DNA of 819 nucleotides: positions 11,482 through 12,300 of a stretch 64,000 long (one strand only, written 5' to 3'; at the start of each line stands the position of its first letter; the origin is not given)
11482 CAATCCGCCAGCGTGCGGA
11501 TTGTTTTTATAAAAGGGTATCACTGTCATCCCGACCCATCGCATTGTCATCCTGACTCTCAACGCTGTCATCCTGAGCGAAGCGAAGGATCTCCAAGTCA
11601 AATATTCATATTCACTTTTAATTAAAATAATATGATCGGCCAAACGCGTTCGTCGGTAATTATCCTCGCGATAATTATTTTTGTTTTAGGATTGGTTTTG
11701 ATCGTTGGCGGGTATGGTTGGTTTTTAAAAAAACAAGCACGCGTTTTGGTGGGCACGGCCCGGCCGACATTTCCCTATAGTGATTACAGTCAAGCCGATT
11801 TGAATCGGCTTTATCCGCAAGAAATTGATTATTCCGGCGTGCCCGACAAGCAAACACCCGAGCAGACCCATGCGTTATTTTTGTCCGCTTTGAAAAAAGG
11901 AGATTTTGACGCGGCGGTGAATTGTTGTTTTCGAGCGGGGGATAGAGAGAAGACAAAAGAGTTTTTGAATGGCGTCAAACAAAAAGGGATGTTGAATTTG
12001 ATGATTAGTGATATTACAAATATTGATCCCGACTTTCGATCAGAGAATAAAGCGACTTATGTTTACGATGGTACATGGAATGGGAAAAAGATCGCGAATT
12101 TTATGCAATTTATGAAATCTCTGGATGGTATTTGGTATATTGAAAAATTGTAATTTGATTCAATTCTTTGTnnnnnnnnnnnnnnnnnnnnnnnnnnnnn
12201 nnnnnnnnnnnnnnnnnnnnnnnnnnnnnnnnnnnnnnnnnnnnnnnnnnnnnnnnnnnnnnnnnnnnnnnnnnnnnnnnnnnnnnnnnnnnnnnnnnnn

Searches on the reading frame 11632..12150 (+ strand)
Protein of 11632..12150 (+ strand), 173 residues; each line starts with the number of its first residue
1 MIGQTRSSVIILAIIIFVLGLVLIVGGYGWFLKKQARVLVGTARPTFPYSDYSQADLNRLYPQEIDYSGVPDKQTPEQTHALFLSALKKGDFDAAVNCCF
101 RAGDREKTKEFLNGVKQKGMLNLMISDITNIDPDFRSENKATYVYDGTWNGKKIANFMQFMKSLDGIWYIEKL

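Call 30: search_protein_families(library=pfam, proteins=[window:11632-12150:+], max_evalue=1)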
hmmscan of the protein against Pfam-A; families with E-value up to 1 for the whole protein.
window:11632-12150:+ (173 aa): 1 family
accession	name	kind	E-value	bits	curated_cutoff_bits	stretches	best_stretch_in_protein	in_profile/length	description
PF11239.13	DUF3040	-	0.15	12.7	24.7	1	7-34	42-67/84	Protein of unknown function (DUF3040)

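Call 32: find_homologous_proteins(query=window:11632-12150:+, max_evalue=0.001)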
Query window:11632-12150:+ (173 aa): 58 proteins with E <= 0.001 among 150 candidates.
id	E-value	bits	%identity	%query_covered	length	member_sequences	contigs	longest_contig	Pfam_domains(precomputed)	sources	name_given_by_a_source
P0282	4.1e-112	390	100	100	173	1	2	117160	-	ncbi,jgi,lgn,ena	ncbi:MAG: hypothetical protein WCT40_01305 [Candidatus Magasanikbacteria bacterium]|jgi:hypothetical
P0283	1.5e-85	304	76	100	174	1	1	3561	-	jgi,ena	-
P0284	6.3e-76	272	72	100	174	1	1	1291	-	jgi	-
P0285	5.2e-72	259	67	100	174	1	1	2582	-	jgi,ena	-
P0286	9.2e-70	252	69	96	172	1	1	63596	-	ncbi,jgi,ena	ncbi:MAG: hypothetical protein WCX97_02395 [Candidatus Magasanikbacteria bacterium]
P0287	5.0e-69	250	65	99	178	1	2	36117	-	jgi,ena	-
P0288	2.6e-66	241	67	90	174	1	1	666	-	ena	-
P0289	1.5e-63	232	62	94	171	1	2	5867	-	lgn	-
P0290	2.5e-62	228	60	99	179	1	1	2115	-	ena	-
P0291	5.7e-60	220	59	100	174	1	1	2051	-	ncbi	-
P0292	5.7e-60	220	60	98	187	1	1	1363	-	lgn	-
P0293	1.0e-56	210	60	97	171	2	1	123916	-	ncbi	-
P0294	2.6e-56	208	59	95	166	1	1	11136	-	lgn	-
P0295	8.1e-56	207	58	94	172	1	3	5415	-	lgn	-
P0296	8.7e-56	207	62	91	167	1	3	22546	-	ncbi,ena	-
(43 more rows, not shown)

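Call 44: predict_structure(alignment_id=A3)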
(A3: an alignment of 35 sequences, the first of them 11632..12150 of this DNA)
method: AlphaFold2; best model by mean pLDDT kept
length: 173 residues; sequences in the alignment: 35
mean_pLDDT: 88.8   pTM: 0.64
mean pLDDT of the five models: 88.8, 86.6, 85.3, 85.1, 84.7
residues with pLDDT >= 90: 121; 70-90: 34; 50-70: 16; < 50: 2
segments of 3 or more residues with pLDDT < 50: none
pLDDT, mean of each block of 10 residues (from residue 1): 67 95 94 75 64 75 77 95 98 97 95 97 97 96 96 96 94 93
secondary structure, 60 per line:
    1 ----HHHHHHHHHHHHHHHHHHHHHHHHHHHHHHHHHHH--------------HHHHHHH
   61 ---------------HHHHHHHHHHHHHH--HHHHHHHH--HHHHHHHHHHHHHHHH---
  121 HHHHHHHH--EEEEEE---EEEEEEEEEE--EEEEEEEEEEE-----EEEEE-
elements in order: H5-39 H54-60 H76-89 H92-99 H102-117 H121-128 E131-136 E140-149 E152-162 E168-172
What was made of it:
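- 11632..12153 (+): Partner gene, 173 aa. It has a short K/R-bearing N-terminus, a TM helix (about res 9-31), a conserved juxtamembrane motif (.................) and an NTF2-like/cystatin-like alpha+beta ectodomain (res 76-172) with a nearly invariant (at least 90%) CC pair. It ends 18 nt before the enzyme gene. Call 44: AF2 model with pLDDT 88.8.
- On NTF2-like / cystatin-like fold (partner protein): The AF2 model is confident (pLDDT above 94 for res 71-173) with 4 helices and 4 strands (call 44).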

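Call 46: fold_search(model_id=the predicted structure, library=pdb)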
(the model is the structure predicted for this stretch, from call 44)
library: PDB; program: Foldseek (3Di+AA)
matches with E <= 10: 875; with E <= 0.001: 0
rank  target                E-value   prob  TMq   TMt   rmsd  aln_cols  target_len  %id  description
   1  4qan_B                5.3e-03  1.00  0.39  0.20   6.3       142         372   21  Crystal structure of a cystatin-like protein (RUMGNA_02398) from Ruminococcus gnavus ATCC 29149 at 2.10 A resolution (released 2014-07-23)
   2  3b7c                  1.2e-02  0.99  0.34  0.45   5.6       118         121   15  CRYSTAL STRUCTURE OF A NTF-2 LIKE PROTEIN OF UNKNOWN FUNCTION (SO_0125) FROM SHEWANELLA ONEIDENSIS MR-1 AT 1.70 A RESOLU (released 2007-11-13)
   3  4qan_A                1.2e-02  0.99  0.35  0.18   6.9       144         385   17  Crystal structure of a cystatin-like protein (RUMGNA_02398) from Ruminococcus gnavus ATCC 29149 at 2.10 A resolution (released 2014-07-23)
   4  3t8u_B                1.6e-02  0.90  0.27  0.35   7.0       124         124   16  Crystal structure of ketosteroid isomerase Y14AY55FD99A from Pseudomonas testosteroni (released 2011-11-23)
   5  3f40                  2.2e-02  0.97  0.30  0.43   6.1       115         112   18  Crystal structure of NTF2-like protein of unknown function (YP_677363.1) from CYTOPHAGA HUTCHINSONII ATCC 33406 at 1.27  (released 2008-11-18)
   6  5tph_A                2.4e-02  0.93  0.29  0.38   6.3       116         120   13  Crystal structure of a de novo designed protein homodimer with curved beta-sheet (released 2017-01-25)
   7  5l33                  3.3e-02  0.95  0.33  0.48   5.7       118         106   17  Crystal structure of a de novo designed protein with curved beta-sheet (released 2017-01-25)
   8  9i9s_A                5.0e-02  0.94  0.32  0.11   5.4        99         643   16  Room temperature structure of PBP2a at the LCLS (released 2026-02-18)
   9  6w3f_B                5.0e-02  0.90  0.32  0.44   5.8       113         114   19  Rd1NTF2_05_I64F_A80G_T94P_D101K_L106W (released 2020-04-15)
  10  3bb9_F                5.0e-02  0.87  0.26  0.35   7.0       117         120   17  Crystal structure of a putative ketosteroid isomerase (sfri_1973) from shewanella frigidimarina ncimb 400 at 1.80 A re (released 2007-11-20)
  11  3re4_A                5.3e-02  0.82  0.21  0.16   9.6        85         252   19  Crystal Structure of Archaeoglobus Fulgidus Rio1 Kinase bound to Toyocamycin. (released 2012-05-09)
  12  7ry4_A                6.7e-02  0.57  0.26  0.32   7.4       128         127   13  Multi-conformer model of Ketosteroid Isomerase Y57F/D40N mutant from Pseudomonas Putida (pKSI) bound to a transition s (released 2022-11-09)
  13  5u35_A                7.1e-02  0.72  0.28  0.36   7.1       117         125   14  Crystal structure of a de novo designed protein with curved beta-sheet (released 2017-01-25)
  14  5u35_B                7.1e-02  0.66  0.26  0.34   7.9       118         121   14  Crystal structure of a de novo designed protein with curved beta-sheet (released 2017-01-25)
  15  3re4_B                7.5e-02  0.75  0.21  0.16   9.6        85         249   19  Crystal Structure of Archaeoglobus Fulgidus Rio1 Kinase bound to Toyocamycin. (released 2012-05-09)
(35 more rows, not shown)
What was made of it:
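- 11632..12153 (+): Call 46: NTF2-like/cystatin-like fold hits, best E 5e-3.
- On NTF2-like / cystatin-like fold (partner protein): The Foldseek hits are consistently NTF2-like or cystatin-like but weak: best E 5e-3, TM 0.35-0.5 (call 46).
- The fold is NTF2-like (calls 44, 46).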
